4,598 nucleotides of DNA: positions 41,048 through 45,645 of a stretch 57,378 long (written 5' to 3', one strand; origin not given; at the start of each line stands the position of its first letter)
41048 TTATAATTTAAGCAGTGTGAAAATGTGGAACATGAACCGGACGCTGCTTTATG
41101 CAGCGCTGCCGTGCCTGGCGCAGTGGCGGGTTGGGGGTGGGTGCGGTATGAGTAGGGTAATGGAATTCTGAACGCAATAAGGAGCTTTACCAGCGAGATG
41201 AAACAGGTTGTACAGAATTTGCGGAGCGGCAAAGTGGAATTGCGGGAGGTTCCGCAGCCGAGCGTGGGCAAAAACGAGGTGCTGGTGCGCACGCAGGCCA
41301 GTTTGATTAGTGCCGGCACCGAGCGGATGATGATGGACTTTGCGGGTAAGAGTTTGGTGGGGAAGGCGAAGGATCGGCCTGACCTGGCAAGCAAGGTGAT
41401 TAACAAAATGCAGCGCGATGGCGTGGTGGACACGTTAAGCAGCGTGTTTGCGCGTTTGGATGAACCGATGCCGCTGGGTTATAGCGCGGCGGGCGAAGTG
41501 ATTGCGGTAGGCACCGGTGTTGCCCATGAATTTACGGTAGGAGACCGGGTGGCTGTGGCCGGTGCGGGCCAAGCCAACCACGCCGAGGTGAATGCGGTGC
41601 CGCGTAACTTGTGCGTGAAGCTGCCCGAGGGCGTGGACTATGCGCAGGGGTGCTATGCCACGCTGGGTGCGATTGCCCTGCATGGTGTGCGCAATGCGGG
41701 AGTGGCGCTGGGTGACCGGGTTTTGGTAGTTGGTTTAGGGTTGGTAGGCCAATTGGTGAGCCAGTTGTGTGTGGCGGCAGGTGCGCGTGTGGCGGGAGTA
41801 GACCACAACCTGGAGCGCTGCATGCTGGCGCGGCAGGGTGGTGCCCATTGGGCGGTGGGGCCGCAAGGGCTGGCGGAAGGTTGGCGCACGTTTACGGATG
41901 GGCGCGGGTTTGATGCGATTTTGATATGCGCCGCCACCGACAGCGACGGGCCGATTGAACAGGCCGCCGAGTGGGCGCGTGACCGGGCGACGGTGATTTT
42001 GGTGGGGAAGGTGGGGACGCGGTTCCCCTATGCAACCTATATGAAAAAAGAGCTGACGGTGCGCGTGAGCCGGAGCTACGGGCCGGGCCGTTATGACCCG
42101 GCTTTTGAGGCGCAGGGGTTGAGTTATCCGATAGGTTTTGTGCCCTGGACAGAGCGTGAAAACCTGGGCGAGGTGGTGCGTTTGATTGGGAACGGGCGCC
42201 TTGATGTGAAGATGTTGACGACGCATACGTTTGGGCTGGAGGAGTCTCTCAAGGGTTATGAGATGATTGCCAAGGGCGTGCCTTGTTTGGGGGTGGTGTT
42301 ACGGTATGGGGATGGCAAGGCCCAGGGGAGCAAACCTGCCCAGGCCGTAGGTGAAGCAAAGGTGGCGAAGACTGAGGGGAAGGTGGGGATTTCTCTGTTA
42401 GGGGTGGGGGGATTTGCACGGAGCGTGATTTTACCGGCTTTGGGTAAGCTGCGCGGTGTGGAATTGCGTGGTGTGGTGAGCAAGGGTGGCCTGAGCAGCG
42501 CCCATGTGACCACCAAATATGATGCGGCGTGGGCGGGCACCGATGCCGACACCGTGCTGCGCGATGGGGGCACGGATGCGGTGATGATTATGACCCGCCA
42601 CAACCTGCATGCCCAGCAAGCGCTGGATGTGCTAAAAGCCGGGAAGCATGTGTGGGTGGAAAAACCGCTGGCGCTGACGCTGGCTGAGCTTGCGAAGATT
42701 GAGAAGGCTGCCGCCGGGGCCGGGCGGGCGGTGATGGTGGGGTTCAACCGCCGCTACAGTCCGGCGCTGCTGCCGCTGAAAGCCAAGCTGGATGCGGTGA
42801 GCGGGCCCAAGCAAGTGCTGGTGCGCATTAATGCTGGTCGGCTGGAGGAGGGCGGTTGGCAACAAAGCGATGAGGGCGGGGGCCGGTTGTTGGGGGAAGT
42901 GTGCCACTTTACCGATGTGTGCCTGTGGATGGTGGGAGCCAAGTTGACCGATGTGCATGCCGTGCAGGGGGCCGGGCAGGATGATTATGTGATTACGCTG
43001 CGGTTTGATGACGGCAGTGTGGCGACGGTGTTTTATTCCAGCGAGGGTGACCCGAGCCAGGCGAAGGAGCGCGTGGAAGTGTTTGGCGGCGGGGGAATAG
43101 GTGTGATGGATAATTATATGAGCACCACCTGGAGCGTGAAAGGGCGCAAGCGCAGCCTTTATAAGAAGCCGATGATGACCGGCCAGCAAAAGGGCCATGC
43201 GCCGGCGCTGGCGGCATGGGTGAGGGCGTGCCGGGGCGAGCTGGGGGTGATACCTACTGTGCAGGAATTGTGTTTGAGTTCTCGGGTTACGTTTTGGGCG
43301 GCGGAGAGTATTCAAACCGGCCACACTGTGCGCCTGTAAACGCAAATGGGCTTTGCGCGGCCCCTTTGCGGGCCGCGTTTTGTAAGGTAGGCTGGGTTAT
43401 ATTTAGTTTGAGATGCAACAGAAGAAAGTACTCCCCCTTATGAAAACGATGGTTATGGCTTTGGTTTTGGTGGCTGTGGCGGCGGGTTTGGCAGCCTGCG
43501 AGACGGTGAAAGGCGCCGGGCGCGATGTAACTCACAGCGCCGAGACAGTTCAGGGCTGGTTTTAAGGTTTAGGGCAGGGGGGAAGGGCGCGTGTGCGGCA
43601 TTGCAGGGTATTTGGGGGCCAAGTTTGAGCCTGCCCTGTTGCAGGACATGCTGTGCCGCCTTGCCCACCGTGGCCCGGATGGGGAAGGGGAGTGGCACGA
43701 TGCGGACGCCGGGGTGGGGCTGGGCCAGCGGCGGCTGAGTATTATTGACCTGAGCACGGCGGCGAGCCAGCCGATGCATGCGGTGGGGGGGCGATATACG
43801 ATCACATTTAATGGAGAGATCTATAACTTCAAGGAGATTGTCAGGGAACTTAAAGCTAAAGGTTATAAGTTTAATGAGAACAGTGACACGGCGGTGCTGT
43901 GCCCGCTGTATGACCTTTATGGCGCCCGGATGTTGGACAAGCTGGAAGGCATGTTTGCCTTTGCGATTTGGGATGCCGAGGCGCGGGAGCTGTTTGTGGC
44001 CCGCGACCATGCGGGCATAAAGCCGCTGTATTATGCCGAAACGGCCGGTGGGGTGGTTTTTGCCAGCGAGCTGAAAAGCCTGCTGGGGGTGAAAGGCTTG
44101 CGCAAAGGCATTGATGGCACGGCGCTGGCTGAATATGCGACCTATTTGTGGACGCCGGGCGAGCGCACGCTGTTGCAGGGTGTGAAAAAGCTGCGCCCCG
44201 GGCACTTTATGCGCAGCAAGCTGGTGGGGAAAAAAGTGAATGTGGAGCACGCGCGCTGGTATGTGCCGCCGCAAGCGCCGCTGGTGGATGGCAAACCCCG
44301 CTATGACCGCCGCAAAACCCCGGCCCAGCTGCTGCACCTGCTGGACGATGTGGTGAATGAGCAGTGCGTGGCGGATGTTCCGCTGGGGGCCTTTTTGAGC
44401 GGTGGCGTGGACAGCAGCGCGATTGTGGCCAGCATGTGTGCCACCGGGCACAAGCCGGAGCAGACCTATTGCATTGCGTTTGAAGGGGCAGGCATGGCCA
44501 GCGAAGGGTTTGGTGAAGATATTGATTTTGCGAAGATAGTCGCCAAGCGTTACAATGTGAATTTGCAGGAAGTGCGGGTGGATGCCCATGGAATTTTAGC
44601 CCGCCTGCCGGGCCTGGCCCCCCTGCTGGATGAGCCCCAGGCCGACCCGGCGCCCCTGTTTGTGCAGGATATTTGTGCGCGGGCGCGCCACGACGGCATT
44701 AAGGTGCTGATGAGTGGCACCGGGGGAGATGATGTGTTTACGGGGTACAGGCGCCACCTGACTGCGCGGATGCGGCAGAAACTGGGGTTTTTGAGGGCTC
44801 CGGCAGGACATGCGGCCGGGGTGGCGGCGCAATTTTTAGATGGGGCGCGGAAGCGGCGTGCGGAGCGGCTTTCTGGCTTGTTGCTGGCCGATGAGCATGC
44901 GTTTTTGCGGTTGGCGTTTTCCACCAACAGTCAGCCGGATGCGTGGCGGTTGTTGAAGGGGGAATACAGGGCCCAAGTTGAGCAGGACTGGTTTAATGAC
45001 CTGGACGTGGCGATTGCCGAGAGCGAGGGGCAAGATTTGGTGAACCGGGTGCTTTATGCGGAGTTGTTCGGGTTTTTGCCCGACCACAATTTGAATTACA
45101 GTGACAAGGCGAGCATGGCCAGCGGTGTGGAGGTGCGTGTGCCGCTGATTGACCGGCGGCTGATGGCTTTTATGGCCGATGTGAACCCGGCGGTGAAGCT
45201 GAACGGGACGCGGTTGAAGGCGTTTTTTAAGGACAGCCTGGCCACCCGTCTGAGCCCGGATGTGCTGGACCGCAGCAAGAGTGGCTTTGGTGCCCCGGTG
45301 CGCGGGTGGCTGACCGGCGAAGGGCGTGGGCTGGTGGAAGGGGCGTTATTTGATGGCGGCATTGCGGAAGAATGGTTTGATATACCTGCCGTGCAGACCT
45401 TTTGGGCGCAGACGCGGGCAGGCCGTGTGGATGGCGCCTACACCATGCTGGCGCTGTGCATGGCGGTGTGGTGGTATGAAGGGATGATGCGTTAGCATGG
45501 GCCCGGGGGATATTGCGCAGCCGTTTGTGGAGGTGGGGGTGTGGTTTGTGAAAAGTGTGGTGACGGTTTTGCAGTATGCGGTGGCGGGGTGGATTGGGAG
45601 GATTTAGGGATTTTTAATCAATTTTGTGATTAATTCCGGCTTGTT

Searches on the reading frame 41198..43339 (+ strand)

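Call 80: search_protein_families(library=pfam, proteins=[window:41198-43339:+], max_evalue=0.001)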
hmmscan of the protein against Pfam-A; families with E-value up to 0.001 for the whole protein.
window:41198-43339:+ (713 aa): 5 families
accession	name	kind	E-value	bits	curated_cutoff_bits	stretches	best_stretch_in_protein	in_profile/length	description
PF01408.29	GFO_IDH_MocA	-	1.3e-19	71.5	24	1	398-516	3-120/120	Oxidoreductase family, NAD-binding Rossmann fold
PF00107.32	ADH_zinc_N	-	4.6e-16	59.4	31.8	1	183-303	2-124/129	Zinc-binding dehydrogenase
PF22725.1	GFO_IDH_MocA_C3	-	1e-06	29.2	27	1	549-633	28-121/124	GFO/IDH/MocA C-terminal domain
PF08240.17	ADH_N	-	4e-05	24.3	23.5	1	86-155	29-90/104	Alcohol dehydrogenase GroES-like domain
PF02894.22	GFO_IDH_MocA_C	-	0.00037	20.8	22.9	1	553-713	31-218/218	Oxidoreductase family, C-terminal alpha/beta domain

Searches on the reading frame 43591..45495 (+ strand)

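Call 80: search_protein_families(library=pfam, proteins=[window:43591-45495:+], max_evalue=0.001)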
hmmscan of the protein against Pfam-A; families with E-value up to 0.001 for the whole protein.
window:43591-45495:+ (634 aa): 4 families
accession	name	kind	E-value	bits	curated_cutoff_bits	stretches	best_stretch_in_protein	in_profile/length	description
PF00733.27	Asn_synthase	-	1.3e-67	229.4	21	1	247-629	2-353/354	Asparagine synthase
PF13537.11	GATase_7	-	4.5e-44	149.8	25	1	47-165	2-122/123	Glutamine amidotransferase domain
PF13522.11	GATase_6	-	3e-41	140.9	27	1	29-160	1-130/130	Glutamine amidotransferase domain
PF12481.13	DUF3700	-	8e-06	25.9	27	1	113-161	124-172/228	Aluminium induced protein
